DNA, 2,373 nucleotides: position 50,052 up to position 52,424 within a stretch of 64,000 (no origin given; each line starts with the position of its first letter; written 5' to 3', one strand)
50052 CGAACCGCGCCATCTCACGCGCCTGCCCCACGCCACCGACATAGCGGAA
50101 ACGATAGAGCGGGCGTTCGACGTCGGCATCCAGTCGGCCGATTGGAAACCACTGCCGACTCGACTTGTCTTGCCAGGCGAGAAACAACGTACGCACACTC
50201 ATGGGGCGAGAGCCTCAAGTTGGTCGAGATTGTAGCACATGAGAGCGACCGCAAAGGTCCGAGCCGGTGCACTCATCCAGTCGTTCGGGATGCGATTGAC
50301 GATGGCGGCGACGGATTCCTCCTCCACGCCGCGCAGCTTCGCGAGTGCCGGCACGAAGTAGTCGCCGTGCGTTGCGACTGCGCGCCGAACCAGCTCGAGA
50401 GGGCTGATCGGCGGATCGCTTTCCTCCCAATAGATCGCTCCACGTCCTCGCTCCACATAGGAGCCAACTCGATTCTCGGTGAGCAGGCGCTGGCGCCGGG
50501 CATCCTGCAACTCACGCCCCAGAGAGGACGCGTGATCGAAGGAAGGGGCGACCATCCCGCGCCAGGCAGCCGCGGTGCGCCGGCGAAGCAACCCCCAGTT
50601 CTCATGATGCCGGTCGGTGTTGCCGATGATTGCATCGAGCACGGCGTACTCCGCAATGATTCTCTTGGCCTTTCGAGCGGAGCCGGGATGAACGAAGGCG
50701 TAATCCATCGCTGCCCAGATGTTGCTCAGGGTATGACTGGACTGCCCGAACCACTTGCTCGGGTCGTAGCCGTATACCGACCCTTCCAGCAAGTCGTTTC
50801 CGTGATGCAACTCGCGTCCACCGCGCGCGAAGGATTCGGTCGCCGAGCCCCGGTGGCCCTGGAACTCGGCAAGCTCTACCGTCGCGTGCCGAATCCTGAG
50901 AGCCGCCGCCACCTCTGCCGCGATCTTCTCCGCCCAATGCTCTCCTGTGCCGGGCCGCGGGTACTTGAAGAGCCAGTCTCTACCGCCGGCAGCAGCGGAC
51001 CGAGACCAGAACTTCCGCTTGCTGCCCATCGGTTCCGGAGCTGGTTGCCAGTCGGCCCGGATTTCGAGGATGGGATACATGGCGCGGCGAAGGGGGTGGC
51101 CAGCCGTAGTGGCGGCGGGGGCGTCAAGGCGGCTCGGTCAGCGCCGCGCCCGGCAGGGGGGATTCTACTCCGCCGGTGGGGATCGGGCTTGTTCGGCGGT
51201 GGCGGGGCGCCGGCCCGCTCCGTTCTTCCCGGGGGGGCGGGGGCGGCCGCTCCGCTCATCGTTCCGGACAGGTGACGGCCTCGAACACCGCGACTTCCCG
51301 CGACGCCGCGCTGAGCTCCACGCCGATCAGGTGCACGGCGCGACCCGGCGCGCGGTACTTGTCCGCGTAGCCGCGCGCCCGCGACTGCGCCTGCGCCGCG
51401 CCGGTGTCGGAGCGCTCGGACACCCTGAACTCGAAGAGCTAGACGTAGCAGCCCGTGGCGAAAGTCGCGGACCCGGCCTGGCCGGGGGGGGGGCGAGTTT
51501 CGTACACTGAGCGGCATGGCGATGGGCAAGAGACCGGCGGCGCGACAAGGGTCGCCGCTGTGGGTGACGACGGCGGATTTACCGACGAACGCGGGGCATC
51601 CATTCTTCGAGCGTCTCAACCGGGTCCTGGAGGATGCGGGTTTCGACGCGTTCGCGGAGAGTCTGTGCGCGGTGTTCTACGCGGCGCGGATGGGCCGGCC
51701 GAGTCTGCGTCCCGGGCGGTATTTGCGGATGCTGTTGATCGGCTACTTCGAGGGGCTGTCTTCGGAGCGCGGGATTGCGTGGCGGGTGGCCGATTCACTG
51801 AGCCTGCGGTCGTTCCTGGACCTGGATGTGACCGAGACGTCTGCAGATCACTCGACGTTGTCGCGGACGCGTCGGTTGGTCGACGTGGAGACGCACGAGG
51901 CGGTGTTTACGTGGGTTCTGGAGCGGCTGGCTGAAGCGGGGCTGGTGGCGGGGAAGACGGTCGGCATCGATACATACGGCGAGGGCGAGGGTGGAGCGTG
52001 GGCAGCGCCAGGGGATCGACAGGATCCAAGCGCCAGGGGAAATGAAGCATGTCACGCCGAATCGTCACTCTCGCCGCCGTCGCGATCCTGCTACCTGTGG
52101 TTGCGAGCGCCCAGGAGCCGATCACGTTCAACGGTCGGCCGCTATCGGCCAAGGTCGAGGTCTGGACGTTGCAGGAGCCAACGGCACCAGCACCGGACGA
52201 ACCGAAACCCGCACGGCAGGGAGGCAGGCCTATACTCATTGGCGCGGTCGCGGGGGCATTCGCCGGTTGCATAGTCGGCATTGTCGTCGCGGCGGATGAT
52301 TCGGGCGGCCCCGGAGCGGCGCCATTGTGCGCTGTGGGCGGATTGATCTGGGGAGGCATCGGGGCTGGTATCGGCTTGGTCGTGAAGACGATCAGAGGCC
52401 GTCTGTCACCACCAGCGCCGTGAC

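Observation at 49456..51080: Intact two-gene Hip-type module: core-only HipA-family kinase coupled to a HipS-like/HIRAN fusion protein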

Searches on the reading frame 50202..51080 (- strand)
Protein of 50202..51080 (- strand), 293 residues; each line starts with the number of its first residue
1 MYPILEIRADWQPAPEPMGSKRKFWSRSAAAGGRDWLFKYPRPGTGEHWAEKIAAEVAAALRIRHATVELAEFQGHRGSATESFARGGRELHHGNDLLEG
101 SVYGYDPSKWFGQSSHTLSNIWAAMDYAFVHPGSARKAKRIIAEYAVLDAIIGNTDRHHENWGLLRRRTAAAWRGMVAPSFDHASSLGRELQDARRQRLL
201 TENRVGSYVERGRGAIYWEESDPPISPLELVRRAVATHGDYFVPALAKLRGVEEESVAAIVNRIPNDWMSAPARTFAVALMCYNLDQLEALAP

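Call 3: search_protein_families(library=pfam, proteins=[window:50202-51080:-], max_evalue=1)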
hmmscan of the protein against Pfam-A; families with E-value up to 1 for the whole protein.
window:50202-51080:- (293 aa): 3 families
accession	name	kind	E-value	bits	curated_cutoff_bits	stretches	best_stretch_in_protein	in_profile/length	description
PF07804.18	HipA_C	-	9.2e-12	45.5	30.5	1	20-187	6-163/213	HipA-like C-terminal domain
PF00454.33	PI3_PI4_kinase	-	0.0044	17.4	27.1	1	141-164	133-156/241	Phosphatidylinositol 3- and 4-kinase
PF06702.18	Fam20C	-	0.077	13.1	26.8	1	142-193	92-137/218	Golgi casein kinase, C-terminal, Fam20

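Call 4: search_protein_families(library=ncbifam, proteins=[window:50202-51080:-], max_evalue=1)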
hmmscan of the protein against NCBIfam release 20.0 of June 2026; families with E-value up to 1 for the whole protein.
window:50202-51080:- (293 aa): 1 family
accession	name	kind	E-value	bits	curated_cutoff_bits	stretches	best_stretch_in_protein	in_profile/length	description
NF052322.1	FimD_tip_adhes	equivalog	0.027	13.2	170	1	137-212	519-589/664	fimbrial tip adhesin FimD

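Call 5: search_protein_families(library=padloc, proteins=[window:50202-51080:-], max_evalue=1)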
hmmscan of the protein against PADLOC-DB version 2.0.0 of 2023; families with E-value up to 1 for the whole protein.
window:50202-51080:- (293 aa): 9 families
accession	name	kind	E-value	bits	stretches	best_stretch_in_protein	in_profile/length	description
PDLC04345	PDC-M03A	-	3e-80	267.7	1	1-290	1-300/302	-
PDLC04344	PDC-M03A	-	1.4e-76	255.9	1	2-290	5-300/305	-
PDLC04342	PDC-M03A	-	2.7e-63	212.3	1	13-288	15-293/299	-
PDLC04343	PDC-M03A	-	7.2e-58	194.4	1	16-289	89-367/370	-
PDLC04340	PDC-M03A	-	1.9e-47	160.1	1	10-289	8-273/280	-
PDLC04341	PDC-M03A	-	1e-38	131.5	1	1-208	2-215/294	-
PDLC04338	PDC-M03A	-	1.1e-25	88.5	1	14-284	116-400/428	-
PDLC04339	PDC-M03A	-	9e-23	79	1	19-272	19-268/293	-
PDLC04337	PDC-M03A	-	3.6e-20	70.6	1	118-284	66-237/250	-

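Call 7: search_solved_structures(query=window:50202-51080:-, max_evalue=1, show_alignments=2)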
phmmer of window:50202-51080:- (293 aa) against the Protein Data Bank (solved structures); distinct sequences matched with E-value up to 1: 2.
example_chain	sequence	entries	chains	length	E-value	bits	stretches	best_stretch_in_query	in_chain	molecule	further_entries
3akj_A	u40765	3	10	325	3.9e-05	26.2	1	128-202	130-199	CtkA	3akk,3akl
9pms_H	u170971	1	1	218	0.68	12.2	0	17-60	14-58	Antibody heavy chain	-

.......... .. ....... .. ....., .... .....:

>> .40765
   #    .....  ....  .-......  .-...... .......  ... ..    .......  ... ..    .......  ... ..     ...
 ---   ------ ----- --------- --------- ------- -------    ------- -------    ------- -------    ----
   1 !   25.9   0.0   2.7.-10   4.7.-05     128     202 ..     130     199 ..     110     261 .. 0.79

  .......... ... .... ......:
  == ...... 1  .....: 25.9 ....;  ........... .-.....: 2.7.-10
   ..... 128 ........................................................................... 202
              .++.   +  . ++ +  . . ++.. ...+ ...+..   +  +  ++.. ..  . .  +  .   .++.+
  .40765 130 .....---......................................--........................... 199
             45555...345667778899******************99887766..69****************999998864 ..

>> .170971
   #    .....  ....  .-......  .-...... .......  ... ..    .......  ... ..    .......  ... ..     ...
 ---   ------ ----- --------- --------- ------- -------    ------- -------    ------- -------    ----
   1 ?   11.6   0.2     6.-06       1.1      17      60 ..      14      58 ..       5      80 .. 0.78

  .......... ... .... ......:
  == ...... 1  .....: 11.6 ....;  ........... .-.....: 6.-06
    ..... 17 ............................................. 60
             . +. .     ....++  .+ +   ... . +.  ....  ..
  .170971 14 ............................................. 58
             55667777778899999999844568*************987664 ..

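Call 29: find_related_loci(query=window:50202-51080:-, collection=metagenome_contigs, flank=4000)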
Query window:50202-51080:- (293 aa) in metagenome_contigs; peptide patterns used: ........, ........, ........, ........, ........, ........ (x = any residue, [..] = any of these).
600 stretches matched a pattern (row limit reached: there are more); 522 encode a relative of the query (tblastn E <= 1e-3); the best 80 are kept; 80 distinct loci.
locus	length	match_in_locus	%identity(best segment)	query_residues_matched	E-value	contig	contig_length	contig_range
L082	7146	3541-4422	58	2-291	1e-110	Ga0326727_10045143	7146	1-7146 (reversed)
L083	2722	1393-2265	61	2-288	3e-113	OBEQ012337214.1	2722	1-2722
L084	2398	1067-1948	59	2-293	1e-112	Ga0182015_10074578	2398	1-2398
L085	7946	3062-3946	58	2-292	1e-106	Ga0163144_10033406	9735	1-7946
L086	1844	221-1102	58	2-291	2e-113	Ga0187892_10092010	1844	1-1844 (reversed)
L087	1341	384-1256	57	2-288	2e-115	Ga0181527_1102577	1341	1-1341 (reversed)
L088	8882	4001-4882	57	2-291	1e-106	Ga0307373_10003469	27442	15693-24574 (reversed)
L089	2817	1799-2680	55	2-291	4e-109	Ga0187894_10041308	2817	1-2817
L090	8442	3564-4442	58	2-291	1e-105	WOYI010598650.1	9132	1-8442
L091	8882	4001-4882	56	2-291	3e-105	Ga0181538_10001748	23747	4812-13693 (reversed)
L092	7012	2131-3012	58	1-293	1e-104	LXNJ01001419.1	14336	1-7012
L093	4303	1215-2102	56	1-292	7e-105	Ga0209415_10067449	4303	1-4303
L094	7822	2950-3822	59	2-288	5e-104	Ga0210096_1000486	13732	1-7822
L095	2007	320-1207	55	1-292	4e-109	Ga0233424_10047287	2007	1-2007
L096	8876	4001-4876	55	2-292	5e-103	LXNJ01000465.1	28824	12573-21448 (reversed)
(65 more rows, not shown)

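Call 35: find_homologous_proteins(query=window:50202-51080:-)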
Query window:50202-51080:- (293 aa): 3561 proteins with E <= 0.001 among 8000 candidates; the best 120 are listed.
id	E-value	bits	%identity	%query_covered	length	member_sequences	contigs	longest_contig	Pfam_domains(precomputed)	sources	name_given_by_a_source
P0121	3.9e-186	635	95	100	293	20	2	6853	PF07804.19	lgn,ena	-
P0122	9.5e-165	565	87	96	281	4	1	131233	PF07804.19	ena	-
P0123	2.8e-162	557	82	100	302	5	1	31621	PF07804.19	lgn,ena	-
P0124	5.7e-162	556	83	100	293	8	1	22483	PF07804.19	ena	-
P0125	1.3e-160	551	82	100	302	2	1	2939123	PF07804.19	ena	-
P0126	8.2e-158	542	80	99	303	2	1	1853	PF07804.19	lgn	-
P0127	3.8e-157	540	79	100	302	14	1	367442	PF07804.19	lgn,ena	-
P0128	3.4e-156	537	81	100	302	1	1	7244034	PF07804.19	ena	-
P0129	1.7e-154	531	79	99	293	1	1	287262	PF07804.19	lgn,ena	-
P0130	2.2e-154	531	80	99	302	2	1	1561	PF07804.19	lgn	-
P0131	2.3e-120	419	64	99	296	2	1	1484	PF07804.19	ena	-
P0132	3.8e-120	419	77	80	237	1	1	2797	PF07804.19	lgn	-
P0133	4.5e-120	418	66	98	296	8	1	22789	PF07804.19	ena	-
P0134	5.2e-120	418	63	99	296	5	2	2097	PF07804.19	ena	-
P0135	1.2e-119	417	63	99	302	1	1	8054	PF07804.19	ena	-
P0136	1.4e-119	417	64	99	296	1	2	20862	PF07804.19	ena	-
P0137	1.2e-118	414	64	100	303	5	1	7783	PF07804.19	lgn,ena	-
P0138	5.0e-118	412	62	99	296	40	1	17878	PF07804.19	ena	-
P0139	1.5e-117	410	62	99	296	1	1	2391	PF07804.19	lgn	-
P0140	2.5e-117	409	63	98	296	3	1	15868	PF07804.19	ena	-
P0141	6.5e-117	408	63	99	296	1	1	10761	PF07804.19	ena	-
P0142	8.4e-117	408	63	98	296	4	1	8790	PF07804.19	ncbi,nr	ncbi:MAG: HipA domain-containing protein [Candidatus Latescibacteria bacterium]|nr:HipA domain-conta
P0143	1.4e-115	404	64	99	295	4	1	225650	PF07804.19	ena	-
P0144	2.6e-115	403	56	99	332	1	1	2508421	PF07804.19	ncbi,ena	-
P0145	2.6e-115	403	65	99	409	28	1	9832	PF07804.19,PF04255.21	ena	-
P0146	2.9e-115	403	62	99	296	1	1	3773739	PF07804.19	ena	-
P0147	3.2e-115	402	62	99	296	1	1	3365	PF07804.19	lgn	-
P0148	6.3e-115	401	55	99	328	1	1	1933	PF07804.19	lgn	-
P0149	7.8e-115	401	63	99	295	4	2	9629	PF07804.19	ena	-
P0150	9.9e-115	401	61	100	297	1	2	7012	PF07804.19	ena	-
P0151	1.8e-114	400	62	99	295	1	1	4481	PF07804.19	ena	-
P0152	2.0e-114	400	64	99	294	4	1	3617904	PF07804.19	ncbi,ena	-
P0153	2.0e-114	400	63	99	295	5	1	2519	PF07804.19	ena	-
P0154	5.2e-114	398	61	99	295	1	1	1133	PF07804.19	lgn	-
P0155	2.2e-113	396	53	99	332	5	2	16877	PF07804.19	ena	-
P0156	7.6e-113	395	62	99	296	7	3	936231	PF07804.19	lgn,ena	-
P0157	1.1e-112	394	63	99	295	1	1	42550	PF07804.19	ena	-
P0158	1.3e-112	394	61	99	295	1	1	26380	PF07804.19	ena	-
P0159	2.4e-112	393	62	98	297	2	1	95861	PF07804.19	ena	-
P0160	2.4e-112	393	62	98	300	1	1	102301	PF07804.19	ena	-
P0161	2.4e-112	393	63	99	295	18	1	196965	PF07804.19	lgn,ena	-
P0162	2.8e-112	393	61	99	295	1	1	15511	PF07804.19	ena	-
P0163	3.0e-112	393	60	99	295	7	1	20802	PF07804.19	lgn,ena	-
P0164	5.3e-112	392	62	99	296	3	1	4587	PF07804.19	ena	-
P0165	8.8e-112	391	60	99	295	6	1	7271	PF07804.19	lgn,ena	-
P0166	1.2e-111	391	62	99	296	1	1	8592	PF07804.19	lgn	-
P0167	1.4e-111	390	61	99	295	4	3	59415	PF07804.19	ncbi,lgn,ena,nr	ncbi:MAG: hypothetical protein F4Y39_13655 [Gemmatimonadetes bacterium]|nr:hypothetical protein [Gem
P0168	1.7e-111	390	61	99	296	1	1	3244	PF07804.19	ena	-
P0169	3.9e-111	389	52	99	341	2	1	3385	PF07804.19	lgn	-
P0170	4.4e-111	389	63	99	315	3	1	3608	PF07804.19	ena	-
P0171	5.6e-111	388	61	99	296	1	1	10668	PF07804.19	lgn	-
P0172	7.7e-111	388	64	94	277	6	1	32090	PF07804.19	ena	-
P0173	8.2e-111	388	64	94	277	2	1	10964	PF07804.19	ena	-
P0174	8.5e-111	388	62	99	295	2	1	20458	PF07804.19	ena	-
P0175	9.6e-111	388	61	99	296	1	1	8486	PF07804.19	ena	-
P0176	1.8e-110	387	63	99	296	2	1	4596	PF07804.19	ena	-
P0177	2.0e-110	387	63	99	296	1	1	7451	PF07804.19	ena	-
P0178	2.2e-110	387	62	99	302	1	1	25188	PF07804.19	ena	-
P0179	2.7e-110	386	60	99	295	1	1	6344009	PF07804.19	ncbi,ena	-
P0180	2.7e-110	386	60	99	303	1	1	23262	PF07804.19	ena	-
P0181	3.0e-110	386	59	100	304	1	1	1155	PF07804.19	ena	-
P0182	3.2e-110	386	60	99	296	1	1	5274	PF07804.19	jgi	jgi:HipA-like C-terminal domain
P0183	3.5e-110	386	66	94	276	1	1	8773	PF07804.19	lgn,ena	-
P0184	3.5e-110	386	60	99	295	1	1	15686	PF07804.19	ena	-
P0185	3.8e-110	386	59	99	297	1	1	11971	PF07804.19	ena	-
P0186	3.9e-110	386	60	98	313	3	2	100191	PF07804.19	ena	-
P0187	3.9e-110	386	62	99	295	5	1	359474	PF07804.19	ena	-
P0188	5.4e-110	385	62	99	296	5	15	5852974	PF07804.19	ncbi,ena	-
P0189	6.2e-110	385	61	99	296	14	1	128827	PF07804.19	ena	-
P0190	6.9e-110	385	59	99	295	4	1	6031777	PF07804.19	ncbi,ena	-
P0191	9.8e-110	384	58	100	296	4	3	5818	PF07804.19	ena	-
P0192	1.1e-109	384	59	99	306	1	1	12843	PF07804.19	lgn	-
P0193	1.3e-109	384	60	99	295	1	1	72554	PF07804.19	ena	-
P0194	1.6e-109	384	60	99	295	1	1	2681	PF07804.19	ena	-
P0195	1.9e-109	383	61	99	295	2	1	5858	PF07804.19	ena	-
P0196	2.6e-109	383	61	99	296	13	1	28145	PF07804.19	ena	-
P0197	2.6e-109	383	60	99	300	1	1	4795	PF07804.19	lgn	-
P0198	2.9e-109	383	60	99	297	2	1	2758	PF07804.19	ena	-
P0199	3.2e-109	383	61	99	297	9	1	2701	PF07804.19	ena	-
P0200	3.7e-109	383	62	99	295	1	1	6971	PF07804.19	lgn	-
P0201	4.4e-109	382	62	98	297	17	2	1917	PF07804.19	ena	-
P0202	5.3e-109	382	61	98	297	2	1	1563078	PF07804.19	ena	-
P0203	5.4e-109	382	60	99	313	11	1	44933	PF07804.19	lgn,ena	-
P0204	5.5e-109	382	60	99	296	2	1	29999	PF07804.19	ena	-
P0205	7.1e-109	382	60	99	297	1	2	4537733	PF07804.19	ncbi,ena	-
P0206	7.4e-109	382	59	100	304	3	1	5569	PF07804.19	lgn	-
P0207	8.0e-109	381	61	98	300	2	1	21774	PF07804.19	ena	-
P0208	1.1e-108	381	59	99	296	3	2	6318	PF07804.19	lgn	-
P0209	1.2e-108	381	60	100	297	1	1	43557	PF07804.19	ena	-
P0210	1.4e-108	381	58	100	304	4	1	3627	PF07804.19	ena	-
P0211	1.4e-108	381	60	99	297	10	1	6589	PF07804.19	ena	-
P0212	2.0e-108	380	59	99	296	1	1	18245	PF07804.19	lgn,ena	-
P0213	2.3e-108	380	60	100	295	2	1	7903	PF07804.19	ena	-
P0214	2.7e-108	380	60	100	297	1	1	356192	PF07804.19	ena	-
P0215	2.7e-108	380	60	99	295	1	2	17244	PF07804.19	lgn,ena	-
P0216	2.8e-108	380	61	99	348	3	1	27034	PF07804.19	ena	-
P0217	3.4e-108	379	59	99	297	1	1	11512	PF07804.19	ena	-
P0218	3.8e-108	379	59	99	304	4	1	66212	PF07804.19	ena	-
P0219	4.3e-108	379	59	99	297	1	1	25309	PF07804.19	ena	-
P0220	4.6e-108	379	58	100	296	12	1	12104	PF07804.19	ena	-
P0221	4.9e-108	379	63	99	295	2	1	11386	PF07804.19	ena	-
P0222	5.8e-108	379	60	99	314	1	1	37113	PF07804.19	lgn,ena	-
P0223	6.6e-108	378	60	99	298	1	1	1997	PF07804.19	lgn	-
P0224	7.2e-108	378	62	99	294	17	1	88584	PF07804.19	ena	-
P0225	7.2e-108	378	61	99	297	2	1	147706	PF07804.19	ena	-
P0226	7.4e-108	378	61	98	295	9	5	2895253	PF07804.19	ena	-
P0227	7.9e-108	378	60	100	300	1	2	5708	PF07804.19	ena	-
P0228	8.7e-108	378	62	95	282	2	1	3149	PF07804.19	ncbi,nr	ncbi:MAG: hypothetical protein F4175_09110 [Gemmatimonadetes bacterium]|nr:hypothetical protein [Gem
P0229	8.8e-108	378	60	99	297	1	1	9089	PF07804.19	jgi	-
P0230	9.7e-108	378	61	99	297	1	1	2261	PF07804.19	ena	-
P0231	1.0e-107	378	58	100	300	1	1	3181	PF07804.19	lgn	-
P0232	1.4e-107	377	58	99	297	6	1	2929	PF07804.19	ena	-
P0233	1.5e-107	377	59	98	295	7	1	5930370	PF07804.19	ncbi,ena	-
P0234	1.5e-107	377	62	99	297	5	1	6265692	PF07804.19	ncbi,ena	-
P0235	1.6e-107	377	60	100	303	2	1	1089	PF07804.19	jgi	jgi:hypothetical protein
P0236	1.7e-107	377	65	94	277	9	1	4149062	PF07804.19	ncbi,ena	-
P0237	2.1e-107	377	61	94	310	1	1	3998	PF07804.19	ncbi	-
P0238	2.4e-107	377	60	99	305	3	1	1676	PF07804.19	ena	-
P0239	2.6e-107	376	60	99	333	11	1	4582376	PF07804.19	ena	-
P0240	3.0e-107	376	61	99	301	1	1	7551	PF07804.19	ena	-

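Call 39: search_solved_structures(query=A2, max_evalue=0.01, show_alignments=2)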
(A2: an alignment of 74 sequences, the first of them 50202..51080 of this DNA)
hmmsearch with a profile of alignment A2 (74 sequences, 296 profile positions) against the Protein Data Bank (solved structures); distinct sequences matched with E-value up to 0.01: 1.
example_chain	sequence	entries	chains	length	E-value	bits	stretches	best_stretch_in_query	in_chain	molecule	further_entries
3akj_A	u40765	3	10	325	7.1e-10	41.7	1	47-285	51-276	CtkA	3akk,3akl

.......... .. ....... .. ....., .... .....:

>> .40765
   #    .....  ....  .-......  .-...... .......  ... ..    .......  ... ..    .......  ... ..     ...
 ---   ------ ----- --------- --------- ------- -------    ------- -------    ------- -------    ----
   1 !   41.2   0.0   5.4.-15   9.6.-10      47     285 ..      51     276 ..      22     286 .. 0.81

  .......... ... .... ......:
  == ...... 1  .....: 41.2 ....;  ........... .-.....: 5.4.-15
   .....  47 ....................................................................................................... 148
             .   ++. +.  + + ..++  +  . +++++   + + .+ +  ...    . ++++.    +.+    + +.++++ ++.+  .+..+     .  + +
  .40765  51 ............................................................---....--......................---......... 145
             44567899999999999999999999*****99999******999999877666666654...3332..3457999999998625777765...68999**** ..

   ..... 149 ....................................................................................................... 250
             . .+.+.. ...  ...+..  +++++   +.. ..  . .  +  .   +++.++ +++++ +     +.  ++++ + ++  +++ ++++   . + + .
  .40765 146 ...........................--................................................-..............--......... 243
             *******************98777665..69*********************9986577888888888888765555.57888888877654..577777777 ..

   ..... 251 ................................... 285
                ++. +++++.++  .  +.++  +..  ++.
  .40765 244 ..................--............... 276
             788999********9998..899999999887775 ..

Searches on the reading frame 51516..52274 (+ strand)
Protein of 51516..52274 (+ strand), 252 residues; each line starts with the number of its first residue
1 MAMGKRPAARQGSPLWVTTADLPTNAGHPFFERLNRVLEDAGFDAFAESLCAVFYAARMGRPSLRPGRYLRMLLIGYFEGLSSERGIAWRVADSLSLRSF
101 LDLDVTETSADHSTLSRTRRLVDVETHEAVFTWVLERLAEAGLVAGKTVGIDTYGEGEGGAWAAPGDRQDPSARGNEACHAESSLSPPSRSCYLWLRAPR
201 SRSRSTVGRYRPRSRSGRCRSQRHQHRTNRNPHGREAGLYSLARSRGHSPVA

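Call 21: search_protein_families(library=pfam, proteins=[window:51516-52274:+], max_evalue=0.1)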
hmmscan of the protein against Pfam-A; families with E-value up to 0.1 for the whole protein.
window:51516-52274:+ (252 aa): 1 family
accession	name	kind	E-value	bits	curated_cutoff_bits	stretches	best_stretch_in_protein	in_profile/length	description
PF05598.16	DUF772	-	2.7e-16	59.8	23.1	1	60-131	1-71/74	Transposase domain (DUF772)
